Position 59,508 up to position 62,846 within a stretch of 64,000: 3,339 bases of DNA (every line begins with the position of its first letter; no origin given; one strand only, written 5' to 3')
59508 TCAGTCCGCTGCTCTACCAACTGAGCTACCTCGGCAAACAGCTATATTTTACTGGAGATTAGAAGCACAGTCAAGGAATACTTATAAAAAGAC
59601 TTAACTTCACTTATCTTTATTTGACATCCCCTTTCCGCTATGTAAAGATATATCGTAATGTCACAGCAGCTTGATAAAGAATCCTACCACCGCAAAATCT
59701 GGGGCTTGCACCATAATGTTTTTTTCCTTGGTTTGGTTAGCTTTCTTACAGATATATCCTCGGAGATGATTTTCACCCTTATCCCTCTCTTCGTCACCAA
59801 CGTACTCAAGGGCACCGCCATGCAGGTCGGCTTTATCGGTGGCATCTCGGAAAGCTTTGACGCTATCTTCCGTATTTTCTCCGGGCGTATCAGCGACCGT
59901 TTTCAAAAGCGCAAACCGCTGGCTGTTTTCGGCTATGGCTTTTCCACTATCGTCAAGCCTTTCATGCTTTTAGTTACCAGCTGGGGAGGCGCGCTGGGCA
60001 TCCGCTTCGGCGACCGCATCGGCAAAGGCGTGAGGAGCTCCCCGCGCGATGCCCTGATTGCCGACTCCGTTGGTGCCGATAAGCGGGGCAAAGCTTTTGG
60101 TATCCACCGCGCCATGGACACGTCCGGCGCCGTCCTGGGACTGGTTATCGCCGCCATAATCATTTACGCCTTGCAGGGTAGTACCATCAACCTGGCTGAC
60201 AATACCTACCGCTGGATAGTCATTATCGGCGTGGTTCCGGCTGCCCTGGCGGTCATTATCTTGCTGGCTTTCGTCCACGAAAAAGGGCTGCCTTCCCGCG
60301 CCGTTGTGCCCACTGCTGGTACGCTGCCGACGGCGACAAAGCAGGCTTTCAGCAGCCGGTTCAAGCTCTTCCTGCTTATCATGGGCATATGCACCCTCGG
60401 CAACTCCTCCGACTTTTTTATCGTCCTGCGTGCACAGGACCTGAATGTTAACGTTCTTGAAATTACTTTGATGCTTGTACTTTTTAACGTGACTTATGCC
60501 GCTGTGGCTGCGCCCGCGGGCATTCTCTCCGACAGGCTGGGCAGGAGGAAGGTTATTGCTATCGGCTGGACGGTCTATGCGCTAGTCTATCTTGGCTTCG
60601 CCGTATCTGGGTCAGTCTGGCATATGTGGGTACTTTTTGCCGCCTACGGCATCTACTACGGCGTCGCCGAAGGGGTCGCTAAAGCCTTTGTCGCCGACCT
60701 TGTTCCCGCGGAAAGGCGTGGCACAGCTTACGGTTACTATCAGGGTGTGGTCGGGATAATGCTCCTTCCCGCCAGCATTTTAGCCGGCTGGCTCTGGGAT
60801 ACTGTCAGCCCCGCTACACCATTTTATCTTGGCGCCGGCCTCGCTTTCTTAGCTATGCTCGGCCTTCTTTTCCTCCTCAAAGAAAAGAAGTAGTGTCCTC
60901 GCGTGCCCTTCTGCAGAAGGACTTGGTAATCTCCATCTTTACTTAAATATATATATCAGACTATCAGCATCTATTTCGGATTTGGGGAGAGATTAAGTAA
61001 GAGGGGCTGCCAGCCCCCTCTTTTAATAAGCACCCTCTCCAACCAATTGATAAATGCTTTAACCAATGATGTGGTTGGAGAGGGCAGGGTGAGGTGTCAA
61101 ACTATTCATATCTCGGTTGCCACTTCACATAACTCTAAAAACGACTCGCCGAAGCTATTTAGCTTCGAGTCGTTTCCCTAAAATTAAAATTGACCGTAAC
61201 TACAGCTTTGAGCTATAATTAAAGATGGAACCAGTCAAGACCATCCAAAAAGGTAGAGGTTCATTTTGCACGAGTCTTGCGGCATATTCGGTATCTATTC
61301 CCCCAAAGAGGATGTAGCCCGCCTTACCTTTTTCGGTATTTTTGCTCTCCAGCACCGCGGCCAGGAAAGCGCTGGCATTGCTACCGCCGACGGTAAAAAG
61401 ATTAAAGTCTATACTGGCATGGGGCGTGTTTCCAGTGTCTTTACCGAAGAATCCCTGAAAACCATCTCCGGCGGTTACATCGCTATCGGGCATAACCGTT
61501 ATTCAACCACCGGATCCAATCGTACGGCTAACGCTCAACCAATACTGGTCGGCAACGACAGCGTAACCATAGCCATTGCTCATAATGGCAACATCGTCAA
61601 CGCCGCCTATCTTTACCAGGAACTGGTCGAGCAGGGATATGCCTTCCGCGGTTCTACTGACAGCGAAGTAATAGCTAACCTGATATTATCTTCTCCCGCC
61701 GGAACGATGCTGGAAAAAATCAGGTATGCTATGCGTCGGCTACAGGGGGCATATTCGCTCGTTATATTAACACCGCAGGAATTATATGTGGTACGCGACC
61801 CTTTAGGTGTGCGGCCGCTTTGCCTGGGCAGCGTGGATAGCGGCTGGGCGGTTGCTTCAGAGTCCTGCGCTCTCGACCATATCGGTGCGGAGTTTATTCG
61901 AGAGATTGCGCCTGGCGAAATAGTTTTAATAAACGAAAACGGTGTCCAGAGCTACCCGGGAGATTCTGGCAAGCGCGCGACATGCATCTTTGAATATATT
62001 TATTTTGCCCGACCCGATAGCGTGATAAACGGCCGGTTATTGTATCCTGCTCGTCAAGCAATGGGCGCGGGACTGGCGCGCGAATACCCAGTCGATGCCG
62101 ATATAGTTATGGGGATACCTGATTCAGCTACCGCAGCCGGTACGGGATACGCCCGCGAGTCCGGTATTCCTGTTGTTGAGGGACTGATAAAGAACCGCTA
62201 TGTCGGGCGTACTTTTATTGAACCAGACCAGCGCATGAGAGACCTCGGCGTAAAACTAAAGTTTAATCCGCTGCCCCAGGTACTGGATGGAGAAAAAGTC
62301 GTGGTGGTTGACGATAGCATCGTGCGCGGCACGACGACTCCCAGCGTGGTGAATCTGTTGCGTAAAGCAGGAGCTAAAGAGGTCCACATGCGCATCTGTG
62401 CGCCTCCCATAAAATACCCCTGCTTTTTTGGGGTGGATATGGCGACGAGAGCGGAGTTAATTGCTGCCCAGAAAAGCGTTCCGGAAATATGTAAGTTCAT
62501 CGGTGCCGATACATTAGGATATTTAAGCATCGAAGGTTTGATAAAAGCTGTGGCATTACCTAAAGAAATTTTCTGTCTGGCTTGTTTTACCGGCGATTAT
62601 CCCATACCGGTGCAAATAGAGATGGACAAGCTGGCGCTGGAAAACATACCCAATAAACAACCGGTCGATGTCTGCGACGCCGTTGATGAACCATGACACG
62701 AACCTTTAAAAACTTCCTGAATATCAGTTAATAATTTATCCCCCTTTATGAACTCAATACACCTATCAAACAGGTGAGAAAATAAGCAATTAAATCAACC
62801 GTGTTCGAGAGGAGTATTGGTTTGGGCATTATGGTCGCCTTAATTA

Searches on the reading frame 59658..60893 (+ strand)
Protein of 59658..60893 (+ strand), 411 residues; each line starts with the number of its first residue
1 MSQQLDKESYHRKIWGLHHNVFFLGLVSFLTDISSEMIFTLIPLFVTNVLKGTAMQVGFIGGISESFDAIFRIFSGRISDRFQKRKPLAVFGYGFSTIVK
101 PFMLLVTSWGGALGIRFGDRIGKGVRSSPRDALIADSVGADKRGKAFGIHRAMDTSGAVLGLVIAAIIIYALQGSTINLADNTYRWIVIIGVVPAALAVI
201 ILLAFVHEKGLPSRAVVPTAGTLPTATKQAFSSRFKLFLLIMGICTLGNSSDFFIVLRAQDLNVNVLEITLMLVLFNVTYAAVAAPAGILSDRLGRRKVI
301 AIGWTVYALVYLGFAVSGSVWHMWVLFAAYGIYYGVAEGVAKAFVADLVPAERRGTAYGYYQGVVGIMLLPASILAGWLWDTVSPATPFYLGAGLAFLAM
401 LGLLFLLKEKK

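Call 32: search_protein_families(library=pfam, proteins=[window:59658-60893:+], max_evalue=0.0001)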
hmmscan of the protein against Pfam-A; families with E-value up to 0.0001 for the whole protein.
window:59658-60893:+ (411 aa): 4 families
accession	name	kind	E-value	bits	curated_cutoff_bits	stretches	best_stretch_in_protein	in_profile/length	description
PF07690.21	MFS_1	-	3.7e-47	161.4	33.4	2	250-408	12-174/347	Major Facilitator Superfamily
PF13347.12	MFS_2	-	3.2e-11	42.9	27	1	28-350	6-344/427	MFS/sugar transport protein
PF00083.30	Sugar_tr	-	1.7e-07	30.9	22.3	1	265-406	44-191/452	Sugar (and other) transporter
PF12832.13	MFS_1_like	-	1.8e-07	31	25.2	1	54-390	33-372/373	MFS_1 like family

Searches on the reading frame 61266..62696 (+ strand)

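Call 33: search_protein_families(library=pfam, proteins=[window:61266-62696:+], max_evalue=0.0001)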
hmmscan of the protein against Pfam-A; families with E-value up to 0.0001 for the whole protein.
window:61266-62696:+ (476 aa): 3 families
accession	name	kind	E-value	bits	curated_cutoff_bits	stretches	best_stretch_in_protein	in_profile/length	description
PF13522.11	GATase_6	-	1e-21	77.7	27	1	69-199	9-130/130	Glutamine amidotransferase domain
PF13537.11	GATase_7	-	8.7e-21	74.6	25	1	76-203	1-121/123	Glutamine amidotransferase domain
PF00156.33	Pribosyltran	-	4.6e-07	29.7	26.3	1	273-375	25-120/158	Phosphoribosyl transferase domain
